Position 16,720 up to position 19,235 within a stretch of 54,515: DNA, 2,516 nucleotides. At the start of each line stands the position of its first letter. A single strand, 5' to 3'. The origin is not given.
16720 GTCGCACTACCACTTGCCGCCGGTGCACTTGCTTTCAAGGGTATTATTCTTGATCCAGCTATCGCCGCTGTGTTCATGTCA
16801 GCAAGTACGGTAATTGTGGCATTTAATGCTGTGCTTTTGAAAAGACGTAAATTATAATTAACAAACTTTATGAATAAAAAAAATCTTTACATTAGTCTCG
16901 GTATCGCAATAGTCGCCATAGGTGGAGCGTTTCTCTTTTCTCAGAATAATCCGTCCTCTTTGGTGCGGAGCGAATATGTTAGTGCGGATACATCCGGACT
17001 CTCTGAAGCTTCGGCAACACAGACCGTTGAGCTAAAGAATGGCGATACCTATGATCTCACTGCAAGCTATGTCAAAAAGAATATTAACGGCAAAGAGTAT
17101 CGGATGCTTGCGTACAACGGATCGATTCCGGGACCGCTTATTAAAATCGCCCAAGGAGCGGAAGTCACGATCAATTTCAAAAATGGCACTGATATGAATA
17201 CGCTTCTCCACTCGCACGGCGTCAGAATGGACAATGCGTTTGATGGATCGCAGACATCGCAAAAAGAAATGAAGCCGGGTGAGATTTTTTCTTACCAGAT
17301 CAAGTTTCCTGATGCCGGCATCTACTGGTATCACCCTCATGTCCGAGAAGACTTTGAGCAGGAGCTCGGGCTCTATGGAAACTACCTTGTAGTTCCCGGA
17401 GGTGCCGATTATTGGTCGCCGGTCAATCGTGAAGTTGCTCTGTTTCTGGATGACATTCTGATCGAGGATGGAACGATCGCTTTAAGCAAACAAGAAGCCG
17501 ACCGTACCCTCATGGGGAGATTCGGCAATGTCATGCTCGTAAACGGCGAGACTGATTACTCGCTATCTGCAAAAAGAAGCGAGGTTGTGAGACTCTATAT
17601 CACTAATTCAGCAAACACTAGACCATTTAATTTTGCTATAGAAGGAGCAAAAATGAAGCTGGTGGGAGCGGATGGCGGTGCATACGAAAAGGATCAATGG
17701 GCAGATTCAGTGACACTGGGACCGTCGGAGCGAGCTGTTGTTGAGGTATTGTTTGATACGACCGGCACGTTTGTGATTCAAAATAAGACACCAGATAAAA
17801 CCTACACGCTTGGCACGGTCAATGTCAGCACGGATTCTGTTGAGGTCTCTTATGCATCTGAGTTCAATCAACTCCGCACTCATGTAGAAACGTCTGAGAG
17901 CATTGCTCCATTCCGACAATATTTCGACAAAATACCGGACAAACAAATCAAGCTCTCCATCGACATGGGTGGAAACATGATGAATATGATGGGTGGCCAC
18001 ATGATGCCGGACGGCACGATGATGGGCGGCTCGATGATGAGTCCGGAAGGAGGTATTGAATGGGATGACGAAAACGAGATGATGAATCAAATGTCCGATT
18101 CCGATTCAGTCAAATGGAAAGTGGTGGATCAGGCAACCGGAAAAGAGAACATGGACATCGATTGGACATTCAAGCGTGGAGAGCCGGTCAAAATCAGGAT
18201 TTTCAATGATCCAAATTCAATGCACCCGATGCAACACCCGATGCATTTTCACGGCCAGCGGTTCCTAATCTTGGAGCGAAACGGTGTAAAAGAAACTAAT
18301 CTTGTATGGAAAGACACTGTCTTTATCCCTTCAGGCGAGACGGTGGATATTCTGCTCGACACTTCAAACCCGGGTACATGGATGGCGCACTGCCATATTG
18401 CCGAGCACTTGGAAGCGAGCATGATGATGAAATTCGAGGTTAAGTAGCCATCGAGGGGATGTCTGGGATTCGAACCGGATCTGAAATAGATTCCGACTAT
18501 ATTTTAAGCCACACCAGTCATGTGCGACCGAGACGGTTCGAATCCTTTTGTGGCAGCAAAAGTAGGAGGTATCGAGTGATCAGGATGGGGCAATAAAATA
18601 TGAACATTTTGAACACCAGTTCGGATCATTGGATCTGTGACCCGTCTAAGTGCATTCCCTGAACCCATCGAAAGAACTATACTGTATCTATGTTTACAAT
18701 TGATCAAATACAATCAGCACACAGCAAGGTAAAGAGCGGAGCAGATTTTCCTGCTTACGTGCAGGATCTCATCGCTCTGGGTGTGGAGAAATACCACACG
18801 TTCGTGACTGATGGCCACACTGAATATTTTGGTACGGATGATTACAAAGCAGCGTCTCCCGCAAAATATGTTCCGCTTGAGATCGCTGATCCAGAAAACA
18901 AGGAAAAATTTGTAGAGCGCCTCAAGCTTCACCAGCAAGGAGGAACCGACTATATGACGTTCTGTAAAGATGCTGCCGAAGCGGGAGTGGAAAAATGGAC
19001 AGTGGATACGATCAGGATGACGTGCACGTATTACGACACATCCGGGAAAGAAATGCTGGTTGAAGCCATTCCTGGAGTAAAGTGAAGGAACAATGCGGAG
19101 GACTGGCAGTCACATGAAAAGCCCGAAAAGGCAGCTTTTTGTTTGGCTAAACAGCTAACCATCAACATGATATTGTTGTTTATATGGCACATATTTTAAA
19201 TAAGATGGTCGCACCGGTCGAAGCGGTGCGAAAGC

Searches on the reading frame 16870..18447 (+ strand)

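Call 10: search_protein_families(library=pfam, proteins=[window:16870-18447:+], max_evalue=0.01)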
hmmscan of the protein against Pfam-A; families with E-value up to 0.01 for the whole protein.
window:16870-18447:+ (525 aa): 3 families
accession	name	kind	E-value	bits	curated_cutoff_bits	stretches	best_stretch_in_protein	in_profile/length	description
PF07731.20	Cu-oxidase_2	-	7.4e-35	120.1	20.4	2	417-525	23-134/137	Multicopper oxidase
PF07732.21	Cu-oxidase_3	-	1.5e-26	93.2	21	1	67-175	4-115/119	Multicopper oxidase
PF00394.28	Cu-oxidase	-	7.7e-16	59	21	2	219-312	36-147/157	Multicopper oxidase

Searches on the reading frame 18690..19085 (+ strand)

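Call 10: search_protein_families(library=pfam, proteins=[window:18690-19085:+], max_evalue=0.01)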
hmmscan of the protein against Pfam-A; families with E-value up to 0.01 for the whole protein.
window:18690-19085:+ (131 aa): 1 family
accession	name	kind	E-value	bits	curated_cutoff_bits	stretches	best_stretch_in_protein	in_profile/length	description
PF07166.16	DUF1398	-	3.5e-39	134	22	1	8-125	1-118/119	Protein of unknown function (DUF1398)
